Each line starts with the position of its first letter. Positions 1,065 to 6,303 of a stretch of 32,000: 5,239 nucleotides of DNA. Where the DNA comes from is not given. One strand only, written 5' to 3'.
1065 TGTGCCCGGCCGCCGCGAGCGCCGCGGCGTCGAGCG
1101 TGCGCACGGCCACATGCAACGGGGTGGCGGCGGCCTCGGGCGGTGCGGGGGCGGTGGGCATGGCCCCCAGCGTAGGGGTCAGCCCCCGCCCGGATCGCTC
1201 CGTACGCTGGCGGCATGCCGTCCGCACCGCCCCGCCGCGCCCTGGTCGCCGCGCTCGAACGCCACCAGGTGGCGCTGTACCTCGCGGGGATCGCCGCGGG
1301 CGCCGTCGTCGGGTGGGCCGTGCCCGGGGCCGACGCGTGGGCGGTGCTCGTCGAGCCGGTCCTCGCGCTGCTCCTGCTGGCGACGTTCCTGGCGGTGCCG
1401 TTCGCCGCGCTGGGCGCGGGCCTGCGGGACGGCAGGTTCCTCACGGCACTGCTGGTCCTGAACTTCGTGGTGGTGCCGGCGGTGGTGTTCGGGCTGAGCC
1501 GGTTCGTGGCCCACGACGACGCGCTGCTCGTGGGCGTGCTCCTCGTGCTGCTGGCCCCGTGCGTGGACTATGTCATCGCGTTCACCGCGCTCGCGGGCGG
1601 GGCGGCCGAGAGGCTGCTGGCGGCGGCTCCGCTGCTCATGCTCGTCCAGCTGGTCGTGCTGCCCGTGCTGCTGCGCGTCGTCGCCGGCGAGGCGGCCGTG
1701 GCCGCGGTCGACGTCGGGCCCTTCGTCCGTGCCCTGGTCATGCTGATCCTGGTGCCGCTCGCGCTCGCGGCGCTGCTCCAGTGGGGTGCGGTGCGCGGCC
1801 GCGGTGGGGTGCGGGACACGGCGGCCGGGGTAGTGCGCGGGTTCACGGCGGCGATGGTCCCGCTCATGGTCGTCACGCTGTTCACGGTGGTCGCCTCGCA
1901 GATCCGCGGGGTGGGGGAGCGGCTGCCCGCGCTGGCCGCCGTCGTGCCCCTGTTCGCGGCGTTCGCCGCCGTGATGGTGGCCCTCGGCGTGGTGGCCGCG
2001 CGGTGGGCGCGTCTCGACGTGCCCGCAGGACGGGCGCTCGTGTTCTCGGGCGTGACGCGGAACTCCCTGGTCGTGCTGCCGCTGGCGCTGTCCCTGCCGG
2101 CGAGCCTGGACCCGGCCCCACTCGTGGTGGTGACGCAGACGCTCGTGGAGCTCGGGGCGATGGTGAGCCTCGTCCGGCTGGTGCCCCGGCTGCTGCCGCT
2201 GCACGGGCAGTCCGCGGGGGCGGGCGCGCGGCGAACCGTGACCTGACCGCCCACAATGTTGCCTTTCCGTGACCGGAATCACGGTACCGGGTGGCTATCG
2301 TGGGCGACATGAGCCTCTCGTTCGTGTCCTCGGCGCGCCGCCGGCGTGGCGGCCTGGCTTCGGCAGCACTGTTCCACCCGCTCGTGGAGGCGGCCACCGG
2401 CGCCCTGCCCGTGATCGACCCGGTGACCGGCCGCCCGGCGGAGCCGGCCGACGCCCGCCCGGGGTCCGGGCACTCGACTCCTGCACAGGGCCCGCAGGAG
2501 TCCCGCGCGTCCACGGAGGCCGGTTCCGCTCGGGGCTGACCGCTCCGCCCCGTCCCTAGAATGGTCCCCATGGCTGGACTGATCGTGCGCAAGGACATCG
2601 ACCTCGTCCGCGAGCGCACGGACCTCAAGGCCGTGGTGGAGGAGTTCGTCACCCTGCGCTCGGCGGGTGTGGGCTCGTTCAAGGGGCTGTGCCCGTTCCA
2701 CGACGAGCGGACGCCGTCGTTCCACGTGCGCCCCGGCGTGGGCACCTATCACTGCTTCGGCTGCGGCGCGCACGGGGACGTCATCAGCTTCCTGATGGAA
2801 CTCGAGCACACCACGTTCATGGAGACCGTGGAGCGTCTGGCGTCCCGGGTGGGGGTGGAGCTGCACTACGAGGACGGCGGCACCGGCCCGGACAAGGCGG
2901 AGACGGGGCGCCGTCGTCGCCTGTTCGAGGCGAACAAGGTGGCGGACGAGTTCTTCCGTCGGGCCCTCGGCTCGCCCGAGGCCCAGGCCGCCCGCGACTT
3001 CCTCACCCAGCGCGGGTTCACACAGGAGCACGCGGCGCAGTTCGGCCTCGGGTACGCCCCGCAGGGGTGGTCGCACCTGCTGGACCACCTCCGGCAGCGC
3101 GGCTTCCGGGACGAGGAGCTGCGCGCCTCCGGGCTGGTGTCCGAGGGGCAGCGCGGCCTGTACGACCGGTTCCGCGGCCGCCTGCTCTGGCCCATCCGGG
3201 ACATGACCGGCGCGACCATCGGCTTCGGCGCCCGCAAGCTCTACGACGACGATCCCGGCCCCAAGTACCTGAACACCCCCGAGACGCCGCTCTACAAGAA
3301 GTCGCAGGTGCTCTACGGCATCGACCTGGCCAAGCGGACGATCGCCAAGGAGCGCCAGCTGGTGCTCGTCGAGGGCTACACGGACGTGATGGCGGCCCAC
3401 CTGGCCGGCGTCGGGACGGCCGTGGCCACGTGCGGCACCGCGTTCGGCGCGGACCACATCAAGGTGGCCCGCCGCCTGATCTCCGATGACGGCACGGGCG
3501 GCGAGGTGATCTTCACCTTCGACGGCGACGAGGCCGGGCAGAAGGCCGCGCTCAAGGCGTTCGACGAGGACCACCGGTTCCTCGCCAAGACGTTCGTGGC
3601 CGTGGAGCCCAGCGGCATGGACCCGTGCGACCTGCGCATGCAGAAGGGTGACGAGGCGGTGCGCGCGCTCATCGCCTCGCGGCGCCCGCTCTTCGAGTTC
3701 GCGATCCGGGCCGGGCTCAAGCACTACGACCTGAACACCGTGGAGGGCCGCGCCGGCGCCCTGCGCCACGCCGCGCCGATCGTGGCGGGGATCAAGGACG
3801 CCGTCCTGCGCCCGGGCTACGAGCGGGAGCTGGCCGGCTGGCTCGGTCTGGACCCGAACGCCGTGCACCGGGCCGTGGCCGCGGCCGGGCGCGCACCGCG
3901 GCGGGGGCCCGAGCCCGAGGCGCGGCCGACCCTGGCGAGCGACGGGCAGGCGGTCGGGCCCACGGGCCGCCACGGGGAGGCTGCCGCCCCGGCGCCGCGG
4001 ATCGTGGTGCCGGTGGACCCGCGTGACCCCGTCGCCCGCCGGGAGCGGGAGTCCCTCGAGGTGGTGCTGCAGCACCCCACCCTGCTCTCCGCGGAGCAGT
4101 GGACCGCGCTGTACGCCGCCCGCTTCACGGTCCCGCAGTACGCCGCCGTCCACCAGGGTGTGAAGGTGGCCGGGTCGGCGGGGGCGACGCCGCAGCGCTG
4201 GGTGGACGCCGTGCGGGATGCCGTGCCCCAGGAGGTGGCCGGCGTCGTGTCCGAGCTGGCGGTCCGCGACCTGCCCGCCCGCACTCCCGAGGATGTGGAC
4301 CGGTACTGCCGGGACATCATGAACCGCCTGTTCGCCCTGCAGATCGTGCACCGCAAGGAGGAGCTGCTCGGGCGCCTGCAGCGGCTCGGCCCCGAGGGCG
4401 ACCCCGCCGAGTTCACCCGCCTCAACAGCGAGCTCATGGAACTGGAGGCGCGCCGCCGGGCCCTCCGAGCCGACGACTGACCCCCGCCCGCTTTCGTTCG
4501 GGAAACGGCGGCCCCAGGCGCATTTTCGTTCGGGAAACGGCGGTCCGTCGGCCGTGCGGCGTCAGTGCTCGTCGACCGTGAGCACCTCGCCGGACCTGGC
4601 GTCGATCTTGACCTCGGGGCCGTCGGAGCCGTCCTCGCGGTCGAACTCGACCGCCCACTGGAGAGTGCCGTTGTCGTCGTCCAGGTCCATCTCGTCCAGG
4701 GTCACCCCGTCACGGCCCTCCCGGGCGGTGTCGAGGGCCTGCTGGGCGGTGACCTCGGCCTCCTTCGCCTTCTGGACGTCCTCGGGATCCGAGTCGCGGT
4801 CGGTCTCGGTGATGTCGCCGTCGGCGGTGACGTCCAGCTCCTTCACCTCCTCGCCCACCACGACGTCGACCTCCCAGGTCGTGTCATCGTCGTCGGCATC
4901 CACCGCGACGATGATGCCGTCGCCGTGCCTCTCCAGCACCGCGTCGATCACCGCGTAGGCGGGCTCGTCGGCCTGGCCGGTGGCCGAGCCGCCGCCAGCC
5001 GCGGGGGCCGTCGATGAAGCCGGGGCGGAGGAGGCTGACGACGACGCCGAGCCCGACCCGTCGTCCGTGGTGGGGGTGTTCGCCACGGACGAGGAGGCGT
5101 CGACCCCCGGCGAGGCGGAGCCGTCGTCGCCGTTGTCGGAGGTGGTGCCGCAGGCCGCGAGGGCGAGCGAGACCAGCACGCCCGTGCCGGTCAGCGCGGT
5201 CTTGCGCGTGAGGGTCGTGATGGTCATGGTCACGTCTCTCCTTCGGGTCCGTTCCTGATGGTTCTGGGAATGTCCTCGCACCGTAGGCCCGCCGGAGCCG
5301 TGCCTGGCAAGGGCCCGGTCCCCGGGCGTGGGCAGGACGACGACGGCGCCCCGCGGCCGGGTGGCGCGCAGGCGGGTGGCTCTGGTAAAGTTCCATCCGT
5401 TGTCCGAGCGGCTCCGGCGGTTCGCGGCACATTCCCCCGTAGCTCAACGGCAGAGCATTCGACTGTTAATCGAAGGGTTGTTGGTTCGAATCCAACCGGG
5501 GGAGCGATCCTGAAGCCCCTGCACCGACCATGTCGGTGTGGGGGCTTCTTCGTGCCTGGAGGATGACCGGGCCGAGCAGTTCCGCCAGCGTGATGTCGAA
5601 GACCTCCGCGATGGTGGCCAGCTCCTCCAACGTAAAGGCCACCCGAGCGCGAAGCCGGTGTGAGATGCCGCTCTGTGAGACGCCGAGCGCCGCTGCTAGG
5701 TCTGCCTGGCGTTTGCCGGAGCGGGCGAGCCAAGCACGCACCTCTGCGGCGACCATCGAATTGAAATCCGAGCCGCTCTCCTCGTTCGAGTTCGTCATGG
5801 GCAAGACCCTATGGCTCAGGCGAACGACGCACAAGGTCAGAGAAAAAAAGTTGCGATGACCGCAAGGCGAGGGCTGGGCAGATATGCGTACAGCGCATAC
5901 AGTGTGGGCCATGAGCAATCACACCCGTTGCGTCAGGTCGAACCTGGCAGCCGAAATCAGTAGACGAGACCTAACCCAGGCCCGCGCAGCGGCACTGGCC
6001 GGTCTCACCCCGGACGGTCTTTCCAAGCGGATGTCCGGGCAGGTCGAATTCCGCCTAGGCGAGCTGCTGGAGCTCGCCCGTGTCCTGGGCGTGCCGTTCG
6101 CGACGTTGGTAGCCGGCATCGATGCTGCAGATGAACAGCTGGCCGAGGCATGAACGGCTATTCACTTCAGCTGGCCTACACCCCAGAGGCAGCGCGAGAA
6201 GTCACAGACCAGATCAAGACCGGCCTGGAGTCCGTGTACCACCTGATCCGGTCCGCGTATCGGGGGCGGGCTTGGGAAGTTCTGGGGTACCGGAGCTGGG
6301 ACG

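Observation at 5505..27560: Island at tRNA-Asn: T4SS-type actinobacterial conjugative element with no recognisable relaxase and no tRNA-proximal integrase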

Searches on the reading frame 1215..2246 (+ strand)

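Call 10: search_protein_families(library=pfam, proteins=[window:1215-2246:+], max_evalue=0.01)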
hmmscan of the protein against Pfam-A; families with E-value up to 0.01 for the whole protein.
window:1215-2246:+ (343 aa): 1 family
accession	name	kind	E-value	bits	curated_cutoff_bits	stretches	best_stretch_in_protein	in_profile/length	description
PF01758.21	SBF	-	3.2e-12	47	24.3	1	48-226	2-184/191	Sodium Bile acid symporter family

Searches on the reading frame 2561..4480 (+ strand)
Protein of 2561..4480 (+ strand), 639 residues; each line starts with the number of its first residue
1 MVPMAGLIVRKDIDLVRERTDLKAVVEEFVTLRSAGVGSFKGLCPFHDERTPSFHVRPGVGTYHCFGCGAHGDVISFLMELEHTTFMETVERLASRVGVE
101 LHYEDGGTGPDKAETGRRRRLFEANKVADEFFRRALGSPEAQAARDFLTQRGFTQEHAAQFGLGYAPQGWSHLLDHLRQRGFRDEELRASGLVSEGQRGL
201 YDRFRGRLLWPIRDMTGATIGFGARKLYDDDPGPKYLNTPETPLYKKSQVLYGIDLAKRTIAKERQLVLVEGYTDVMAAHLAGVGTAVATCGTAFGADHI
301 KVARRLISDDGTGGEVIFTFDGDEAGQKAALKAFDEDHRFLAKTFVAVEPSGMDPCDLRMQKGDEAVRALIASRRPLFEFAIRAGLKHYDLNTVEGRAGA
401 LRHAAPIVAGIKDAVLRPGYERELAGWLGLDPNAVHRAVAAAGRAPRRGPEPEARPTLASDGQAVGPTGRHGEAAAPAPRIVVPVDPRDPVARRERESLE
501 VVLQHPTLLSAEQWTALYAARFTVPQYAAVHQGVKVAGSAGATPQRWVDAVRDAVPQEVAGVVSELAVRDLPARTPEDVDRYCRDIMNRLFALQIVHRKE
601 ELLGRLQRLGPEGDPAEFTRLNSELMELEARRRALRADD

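Call 10: search_protein_families(library=pfam, proteins=[window:2561-4480:+], max_evalue=0.01)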
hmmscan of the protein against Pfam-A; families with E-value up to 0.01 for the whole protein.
window:2561-4480:+ (639 aa): 8 families
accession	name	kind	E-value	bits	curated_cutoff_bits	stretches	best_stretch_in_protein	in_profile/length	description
PF08275.17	DNAG_N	-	1.2e-39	135.7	26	1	131-258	1-128/128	DNA primase catalytic core, N-terminal domain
PF01807.25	Zn_ribbon_DnaG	-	4.4e-31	107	24.9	1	10-104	3-96/98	CHC2 zinc finger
PF10410.14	DnaB_bind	-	2.1e-18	66.7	20.6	1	378-432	1-55/56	DnaB-helicase binding domain of primase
PF08278.16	DnaG_DnaB_bind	-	6.2e-16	59.3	29.1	1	495-621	1-124/124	DNA primase DnaG DnaB-binding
PF13662.12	Toprim_4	-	3.5e-15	56.4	25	1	266-335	2-72/85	Toprim domain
PF13155.12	Toprim_2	-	2.2e-11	44.4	22.1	1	268-357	1-86/88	Toprim-like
PF01751.28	Toprim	-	6.4e-10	39.5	23.1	1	266-335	1-78/96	Toprim domain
PF13362.12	Toprim_3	-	0.00078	20.3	27.2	1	267-364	2-94/95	Toprim domain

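Call 38: find_encoding_contigs(protein=window:2570-4480:+, flank=10000, max_places=10)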
Protein window:2570-4480:+ (636 aa): 24 contigs read that carry it; 10 places shown.
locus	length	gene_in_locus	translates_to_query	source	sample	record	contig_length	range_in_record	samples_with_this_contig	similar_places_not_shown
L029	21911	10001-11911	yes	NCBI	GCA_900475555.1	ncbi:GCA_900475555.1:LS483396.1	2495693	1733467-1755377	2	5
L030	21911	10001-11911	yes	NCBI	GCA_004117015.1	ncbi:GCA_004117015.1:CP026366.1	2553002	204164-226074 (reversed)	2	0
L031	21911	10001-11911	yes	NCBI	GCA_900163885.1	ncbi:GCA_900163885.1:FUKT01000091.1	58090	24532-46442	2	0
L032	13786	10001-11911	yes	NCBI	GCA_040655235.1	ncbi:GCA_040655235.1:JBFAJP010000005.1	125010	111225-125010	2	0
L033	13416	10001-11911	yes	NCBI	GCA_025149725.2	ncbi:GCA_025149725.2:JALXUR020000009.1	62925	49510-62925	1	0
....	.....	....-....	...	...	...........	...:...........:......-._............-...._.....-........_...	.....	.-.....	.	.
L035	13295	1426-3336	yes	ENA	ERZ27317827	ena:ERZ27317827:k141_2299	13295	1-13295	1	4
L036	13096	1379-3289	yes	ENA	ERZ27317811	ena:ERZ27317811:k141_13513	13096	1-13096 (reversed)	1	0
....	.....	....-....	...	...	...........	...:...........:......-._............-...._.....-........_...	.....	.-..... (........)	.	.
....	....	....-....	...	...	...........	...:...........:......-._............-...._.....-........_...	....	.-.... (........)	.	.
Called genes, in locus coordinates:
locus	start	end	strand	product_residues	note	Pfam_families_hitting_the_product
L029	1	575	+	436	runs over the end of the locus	PF01207:Dus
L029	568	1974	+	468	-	PF01966:HD, PF13286:HD_assoc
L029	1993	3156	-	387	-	PF00005:ABC_tran, PF13304:AAA_21 (faint), PF08402:TOBE_2 (weak)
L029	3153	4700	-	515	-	PF00528:BPD_transp_1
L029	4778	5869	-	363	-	PF13531:SBP_bac_11, PF13416:SBP_bac_8, PF13343:SBP_bac_6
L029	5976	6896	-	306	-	PF02146:SIR2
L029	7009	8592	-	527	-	PF00425:Chorismate_bind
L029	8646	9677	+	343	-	PF01758:SBF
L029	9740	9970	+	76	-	-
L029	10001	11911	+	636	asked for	PF01807:Zn_ribbon_DnaG, PF08275:DNAG_N, PF01751:Toprim, PF13155:Toprim_2, PF13662:Toprim_4, PF10410:DnaB_bind, PF08278:DnaG_DnaB_bind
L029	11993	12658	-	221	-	PF03413:PepSY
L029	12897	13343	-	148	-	PF08667:BetR (weak), PF13560:HTH_31 (weak), PF01381:HTH_3, PF13443:HTH_26 (weak)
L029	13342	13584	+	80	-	PF01381:HTH_3, PF13560:HTH_31 (weak)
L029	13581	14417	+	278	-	PF13384:HTH_23 (faint)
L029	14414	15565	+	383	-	-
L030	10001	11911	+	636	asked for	PF01807:Zn_ribbon_DnaG, PF08275:DNAG_N, PF01751:Toprim, PF13155:Toprim_2, PF13662:Toprim_4, PF10410:DnaB_bind, PF08278:DnaG_DnaB_bind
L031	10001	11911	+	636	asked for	PF01807:Zn_ribbon_DnaG, PF08275:DNAG_N, PF01751:Toprim, PF13155:Toprim_2, PF13662:Toprim_4, PF10410:DnaB_bind, PF08278:DnaG_DnaB_bind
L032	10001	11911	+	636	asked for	PF01807:Zn_ribbon_DnaG, PF08275:DNAG_N, PF01751:Toprim, PF13155:Toprim_2, PF13662:Toprim_4, PF10410:DnaB_bind, PF08278:DnaG_DnaB_bind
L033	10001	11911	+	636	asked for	PF01807:Zn_ribbon_DnaG, PF08275:DNAG_N, PF01751:Toprim, PF13155:Toprim_2, PF13662:Toprim_4, PF10410:DnaB_bind, PF08278:DnaG_DnaB_bind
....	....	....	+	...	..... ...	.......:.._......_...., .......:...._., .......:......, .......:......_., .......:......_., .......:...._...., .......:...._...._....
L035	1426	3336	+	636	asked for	PF01807:Zn_ribbon_DnaG, PF08275:DNAG_N, PF01751:Toprim, PF13155:Toprim_2, PF13662:Toprim_4, PF10410:DnaB_bind, PF08278:DnaG_DnaB_bind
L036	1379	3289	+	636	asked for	PF01807:Zn_ribbon_DnaG, PF08275:DNAG_N, PF01751:Toprim, PF13155:Toprim_2, PF13662:Toprim_4, PF10410:DnaB_bind, PF08278:DnaG_DnaB_bind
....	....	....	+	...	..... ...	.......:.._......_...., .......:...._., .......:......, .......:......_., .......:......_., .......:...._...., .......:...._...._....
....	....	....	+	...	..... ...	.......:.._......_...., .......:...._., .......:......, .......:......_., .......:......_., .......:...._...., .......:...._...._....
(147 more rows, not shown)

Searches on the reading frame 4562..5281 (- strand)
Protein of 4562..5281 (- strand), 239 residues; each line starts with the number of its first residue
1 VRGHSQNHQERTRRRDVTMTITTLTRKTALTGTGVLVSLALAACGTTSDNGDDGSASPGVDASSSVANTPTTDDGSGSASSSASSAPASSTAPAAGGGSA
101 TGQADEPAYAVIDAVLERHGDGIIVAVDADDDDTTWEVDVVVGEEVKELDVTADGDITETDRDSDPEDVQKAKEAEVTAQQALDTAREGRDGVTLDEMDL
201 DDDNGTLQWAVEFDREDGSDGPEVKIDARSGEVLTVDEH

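Call 10: search_protein_families(library=pfam, proteins=[window:4562-5281:-], max_evalue=0.01)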
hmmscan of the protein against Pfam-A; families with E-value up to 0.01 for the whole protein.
window:4562-5281:- (239 aa): 1 family
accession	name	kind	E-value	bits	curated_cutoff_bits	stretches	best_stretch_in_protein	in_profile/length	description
PF03413.25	PepSY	-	3.1e-11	43.9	24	1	177-235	2-58/60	Peptidase propeptide and YPEB domain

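Call 19: find_encoding_contigs(protein=window:4562-5281:-, flank=10000, max_places=10)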
Protein window:4562-5281:- (239 aa): no gene with exactly this product is on record in the collection.
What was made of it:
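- Tried and rejected: The PepSY look-up found no record (call 19).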

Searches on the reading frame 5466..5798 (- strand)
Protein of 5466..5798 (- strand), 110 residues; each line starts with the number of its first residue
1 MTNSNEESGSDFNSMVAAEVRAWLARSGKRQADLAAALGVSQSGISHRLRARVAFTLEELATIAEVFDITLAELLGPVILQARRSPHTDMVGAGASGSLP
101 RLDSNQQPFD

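Call 14: search_protein_families(library=ncbifam, proteins=[window:5466-5798:-], max_evalue=0.01)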
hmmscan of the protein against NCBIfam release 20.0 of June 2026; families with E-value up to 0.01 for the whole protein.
window:5466-5798:- (110 aa): 4 families
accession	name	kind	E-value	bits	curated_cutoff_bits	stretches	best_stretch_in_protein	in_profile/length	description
NF047948.1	male_kill_WMK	equivalog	2e-05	24.2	300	1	5-75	152-222/300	WO male-killing family protein Wmk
TIGR03541.1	reg_near_HchA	equivalog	0.00036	20.1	215.6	1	16-52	175-210/232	PA1136 family autoinducer-binding transcriptional regulator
TIGR03070.1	couple_hipB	subfamily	0.0037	17.2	71.65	0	16-47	3-34/58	type II toxin-antitoxin system Y4mF family antitoxin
NF041951.1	phage_RstR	subfamily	0.0091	16.3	80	0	25-76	12-63/108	RstR family transcriptional repressor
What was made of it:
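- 5466..5798 (-): XRE-type helix-turn-helix regulator (110 aa), divergent from the next gene. Its ORF tail overlaps the tRNA. Weak HTH hits (call 14).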

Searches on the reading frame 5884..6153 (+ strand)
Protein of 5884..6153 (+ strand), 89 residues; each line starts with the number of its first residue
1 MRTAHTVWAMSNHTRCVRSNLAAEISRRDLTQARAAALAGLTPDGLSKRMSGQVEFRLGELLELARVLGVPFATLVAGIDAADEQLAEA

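Call 6: search_protein_families(library=pfam, proteins=[window:5884-6153:+], max_evalue=0.01)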
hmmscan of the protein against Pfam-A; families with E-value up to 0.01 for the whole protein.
window:5884-6153:+ (89 aa): 3 families
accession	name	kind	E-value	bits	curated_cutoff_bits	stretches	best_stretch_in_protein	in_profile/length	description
PF01381.28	HTH_3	-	1.4e-07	31.8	23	1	28-74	8-54/55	Helix-turn-helix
PF13560.12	HTH_31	-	1.4e-06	28.9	27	1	27-71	12-57/64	Helix-turn-helix domain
PF13744.12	HTH_37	-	0.009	16.2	27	0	20-69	22-72/80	Helix-turn-helix domain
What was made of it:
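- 5884..6153 (+): HTH_3 regulator (89 aa), the first gene of the long plus-strand operon. Pfam HTH_3, E 1.4e-7 (call 6).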

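Call 14: search_protein_families(library=ncbifam, proteins=[window:5884-6153:+], max_evalue=0.01)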
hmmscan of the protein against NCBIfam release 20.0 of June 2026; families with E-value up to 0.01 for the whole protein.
window:5884-6153:+ (89 aa): 0 families
